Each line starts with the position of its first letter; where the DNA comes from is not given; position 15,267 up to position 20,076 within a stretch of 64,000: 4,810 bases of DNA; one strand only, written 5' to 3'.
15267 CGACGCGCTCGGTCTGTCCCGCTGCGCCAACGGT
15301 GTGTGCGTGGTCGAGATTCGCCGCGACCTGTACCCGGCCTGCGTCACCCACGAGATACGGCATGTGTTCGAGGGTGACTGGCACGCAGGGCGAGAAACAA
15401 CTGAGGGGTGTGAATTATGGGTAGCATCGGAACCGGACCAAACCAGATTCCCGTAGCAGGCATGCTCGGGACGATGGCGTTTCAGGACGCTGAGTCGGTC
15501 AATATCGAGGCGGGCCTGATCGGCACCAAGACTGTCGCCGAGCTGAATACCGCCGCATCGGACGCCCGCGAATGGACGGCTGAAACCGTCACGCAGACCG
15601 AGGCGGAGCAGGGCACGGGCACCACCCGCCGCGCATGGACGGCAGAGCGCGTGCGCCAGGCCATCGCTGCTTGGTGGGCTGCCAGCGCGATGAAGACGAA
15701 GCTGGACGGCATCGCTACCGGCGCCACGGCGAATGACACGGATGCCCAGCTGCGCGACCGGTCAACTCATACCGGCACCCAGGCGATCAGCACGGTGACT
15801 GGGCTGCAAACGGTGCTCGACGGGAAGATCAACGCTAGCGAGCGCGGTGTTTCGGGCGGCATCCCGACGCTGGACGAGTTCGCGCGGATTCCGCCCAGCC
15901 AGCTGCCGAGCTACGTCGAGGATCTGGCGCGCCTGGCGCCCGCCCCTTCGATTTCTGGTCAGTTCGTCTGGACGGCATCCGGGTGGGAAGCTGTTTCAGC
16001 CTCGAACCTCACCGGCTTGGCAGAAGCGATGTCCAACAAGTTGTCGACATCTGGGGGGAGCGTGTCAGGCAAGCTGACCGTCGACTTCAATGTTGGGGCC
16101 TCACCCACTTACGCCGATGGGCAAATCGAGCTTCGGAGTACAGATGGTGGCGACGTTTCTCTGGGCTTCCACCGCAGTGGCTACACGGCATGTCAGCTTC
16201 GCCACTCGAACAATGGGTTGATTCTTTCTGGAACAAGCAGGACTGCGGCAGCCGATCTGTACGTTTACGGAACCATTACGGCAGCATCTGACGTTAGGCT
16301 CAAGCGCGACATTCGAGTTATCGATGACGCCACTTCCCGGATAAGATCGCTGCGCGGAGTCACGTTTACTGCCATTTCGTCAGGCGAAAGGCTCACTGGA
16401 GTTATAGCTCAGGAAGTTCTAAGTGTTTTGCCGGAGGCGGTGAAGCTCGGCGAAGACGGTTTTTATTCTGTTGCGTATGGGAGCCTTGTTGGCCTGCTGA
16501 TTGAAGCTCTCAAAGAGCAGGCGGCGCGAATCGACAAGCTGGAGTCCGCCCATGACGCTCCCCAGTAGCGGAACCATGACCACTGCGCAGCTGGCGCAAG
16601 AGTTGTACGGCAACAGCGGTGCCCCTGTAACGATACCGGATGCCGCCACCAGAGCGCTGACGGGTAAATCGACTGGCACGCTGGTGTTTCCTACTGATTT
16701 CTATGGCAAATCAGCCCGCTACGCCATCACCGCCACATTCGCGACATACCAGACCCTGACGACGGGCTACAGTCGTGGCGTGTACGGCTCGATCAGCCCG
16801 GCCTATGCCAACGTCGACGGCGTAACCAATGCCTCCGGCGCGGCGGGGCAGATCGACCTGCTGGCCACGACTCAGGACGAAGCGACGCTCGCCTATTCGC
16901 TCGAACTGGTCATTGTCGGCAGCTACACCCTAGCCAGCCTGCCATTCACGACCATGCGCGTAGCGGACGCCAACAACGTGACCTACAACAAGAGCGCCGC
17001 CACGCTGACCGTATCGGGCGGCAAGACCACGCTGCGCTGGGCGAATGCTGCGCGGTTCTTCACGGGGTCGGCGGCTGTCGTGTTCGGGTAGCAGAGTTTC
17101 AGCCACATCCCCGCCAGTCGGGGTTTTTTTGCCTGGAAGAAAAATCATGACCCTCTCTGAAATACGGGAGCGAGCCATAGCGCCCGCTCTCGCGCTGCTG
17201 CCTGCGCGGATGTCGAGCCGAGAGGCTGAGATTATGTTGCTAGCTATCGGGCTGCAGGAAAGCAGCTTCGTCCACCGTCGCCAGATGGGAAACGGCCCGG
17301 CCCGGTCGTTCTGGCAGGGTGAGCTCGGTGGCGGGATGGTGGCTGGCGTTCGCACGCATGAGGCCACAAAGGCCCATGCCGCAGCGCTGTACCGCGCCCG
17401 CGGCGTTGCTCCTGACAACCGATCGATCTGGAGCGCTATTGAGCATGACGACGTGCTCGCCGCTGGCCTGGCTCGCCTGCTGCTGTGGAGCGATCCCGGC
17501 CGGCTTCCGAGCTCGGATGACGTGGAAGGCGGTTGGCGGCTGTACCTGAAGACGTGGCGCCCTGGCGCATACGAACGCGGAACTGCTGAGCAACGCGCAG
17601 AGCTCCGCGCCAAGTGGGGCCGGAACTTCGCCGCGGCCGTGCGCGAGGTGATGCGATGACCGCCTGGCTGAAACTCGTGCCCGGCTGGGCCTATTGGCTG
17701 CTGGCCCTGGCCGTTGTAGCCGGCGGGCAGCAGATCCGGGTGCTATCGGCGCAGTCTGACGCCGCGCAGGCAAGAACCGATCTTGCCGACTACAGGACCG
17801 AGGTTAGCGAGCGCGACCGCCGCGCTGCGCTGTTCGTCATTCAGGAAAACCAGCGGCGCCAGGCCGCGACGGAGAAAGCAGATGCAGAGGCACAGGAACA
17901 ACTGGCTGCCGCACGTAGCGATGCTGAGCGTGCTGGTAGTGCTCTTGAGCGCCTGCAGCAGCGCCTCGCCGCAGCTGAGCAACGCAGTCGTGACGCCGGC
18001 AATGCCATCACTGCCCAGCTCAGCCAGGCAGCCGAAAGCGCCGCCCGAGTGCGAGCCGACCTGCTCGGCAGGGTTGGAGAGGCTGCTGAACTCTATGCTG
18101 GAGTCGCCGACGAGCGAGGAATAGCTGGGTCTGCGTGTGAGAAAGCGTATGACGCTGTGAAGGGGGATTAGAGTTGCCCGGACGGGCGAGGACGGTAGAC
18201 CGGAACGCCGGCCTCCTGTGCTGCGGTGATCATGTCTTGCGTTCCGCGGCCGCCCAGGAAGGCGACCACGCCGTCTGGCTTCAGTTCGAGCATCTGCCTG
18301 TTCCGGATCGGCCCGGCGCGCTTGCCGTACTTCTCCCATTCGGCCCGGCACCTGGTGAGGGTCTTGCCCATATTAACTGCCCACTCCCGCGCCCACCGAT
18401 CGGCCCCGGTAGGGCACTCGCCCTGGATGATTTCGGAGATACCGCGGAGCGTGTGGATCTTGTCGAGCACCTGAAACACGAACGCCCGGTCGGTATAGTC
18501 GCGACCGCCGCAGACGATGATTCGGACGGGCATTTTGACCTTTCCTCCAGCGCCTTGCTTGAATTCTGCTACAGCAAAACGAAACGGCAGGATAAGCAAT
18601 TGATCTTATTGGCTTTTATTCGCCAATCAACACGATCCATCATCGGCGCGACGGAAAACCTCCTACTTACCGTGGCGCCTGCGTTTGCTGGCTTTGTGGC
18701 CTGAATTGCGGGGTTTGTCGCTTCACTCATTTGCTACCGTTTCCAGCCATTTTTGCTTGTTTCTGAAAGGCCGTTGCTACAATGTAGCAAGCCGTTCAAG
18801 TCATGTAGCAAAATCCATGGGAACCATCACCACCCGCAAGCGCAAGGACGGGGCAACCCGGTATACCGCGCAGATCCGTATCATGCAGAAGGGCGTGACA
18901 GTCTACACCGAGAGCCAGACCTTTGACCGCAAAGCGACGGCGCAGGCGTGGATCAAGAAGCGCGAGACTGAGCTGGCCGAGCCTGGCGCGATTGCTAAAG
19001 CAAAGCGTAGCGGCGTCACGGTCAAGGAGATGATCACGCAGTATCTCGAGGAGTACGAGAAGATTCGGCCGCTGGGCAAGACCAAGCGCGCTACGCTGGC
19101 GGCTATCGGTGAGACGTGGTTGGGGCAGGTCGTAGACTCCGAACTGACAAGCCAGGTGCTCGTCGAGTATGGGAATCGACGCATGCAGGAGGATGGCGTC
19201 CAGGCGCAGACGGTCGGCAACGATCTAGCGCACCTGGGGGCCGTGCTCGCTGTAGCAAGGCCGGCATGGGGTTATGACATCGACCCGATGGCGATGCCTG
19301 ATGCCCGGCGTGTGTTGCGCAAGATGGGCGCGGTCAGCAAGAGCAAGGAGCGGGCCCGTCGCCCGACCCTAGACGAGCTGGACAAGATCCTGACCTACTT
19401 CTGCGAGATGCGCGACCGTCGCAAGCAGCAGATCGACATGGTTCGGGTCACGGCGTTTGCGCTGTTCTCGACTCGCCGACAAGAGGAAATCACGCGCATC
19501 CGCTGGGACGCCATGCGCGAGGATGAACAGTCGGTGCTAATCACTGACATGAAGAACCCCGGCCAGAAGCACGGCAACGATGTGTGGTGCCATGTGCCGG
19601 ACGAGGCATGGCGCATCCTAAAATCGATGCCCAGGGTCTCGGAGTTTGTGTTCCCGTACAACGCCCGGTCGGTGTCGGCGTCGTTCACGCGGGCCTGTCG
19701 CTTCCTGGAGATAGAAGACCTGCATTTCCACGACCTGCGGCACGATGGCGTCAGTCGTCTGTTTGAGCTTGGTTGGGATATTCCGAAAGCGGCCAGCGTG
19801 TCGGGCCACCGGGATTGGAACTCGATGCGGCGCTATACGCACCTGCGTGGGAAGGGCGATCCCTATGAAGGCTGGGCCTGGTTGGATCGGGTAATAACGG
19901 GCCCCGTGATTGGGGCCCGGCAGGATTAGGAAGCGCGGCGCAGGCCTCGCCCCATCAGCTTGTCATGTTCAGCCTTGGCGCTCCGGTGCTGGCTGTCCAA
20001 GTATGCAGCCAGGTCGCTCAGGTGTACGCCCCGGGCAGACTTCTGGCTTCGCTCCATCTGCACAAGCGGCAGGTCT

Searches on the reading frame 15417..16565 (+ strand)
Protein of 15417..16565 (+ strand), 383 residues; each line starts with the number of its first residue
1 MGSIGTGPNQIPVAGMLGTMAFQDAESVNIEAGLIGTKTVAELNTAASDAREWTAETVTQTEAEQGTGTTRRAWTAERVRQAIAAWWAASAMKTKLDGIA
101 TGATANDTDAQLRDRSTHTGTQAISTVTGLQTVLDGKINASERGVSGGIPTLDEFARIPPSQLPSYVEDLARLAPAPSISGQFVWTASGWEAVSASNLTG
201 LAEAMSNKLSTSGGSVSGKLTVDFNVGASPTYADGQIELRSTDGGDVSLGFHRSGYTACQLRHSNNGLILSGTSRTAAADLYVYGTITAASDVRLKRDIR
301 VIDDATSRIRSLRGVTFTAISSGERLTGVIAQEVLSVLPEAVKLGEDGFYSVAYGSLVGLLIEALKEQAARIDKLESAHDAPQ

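Call 99: search_protein_families(library=pfam, proteins=[window:15417-16565:+], max_evalue=0.00001)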
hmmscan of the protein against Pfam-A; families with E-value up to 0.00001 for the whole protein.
window:15417-16565:+ (383 aa): 1 family
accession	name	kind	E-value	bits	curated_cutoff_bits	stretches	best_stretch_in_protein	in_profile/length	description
PF13884.11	Peptidase_S74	-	5.6e-12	46.2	22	1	291-343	1-58/58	Chaperone of endosialidase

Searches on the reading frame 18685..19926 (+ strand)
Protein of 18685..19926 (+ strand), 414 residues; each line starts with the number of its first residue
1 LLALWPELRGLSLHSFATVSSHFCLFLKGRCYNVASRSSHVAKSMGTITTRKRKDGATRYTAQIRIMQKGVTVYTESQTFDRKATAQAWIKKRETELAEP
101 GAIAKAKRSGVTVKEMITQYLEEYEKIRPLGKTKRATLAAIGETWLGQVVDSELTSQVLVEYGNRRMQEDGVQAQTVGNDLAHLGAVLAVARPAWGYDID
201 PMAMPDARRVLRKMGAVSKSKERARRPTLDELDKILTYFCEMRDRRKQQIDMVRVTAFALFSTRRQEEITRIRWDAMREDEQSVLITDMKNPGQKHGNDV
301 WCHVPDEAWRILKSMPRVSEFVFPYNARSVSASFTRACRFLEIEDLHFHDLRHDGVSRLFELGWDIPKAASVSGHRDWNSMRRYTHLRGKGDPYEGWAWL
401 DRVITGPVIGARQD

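Call 99: search_protein_families(library=pfam, proteins=[window:18685-19926:+], max_evalue=0.00001)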
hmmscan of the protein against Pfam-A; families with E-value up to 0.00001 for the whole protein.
window:18685-19926:+ (414 aa): 1 family
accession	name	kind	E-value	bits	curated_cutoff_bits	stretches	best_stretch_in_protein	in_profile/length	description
PF00589.27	Phage_integrase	-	8.6e-16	58.6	27.1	1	229-388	5-169/172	Phage integrase family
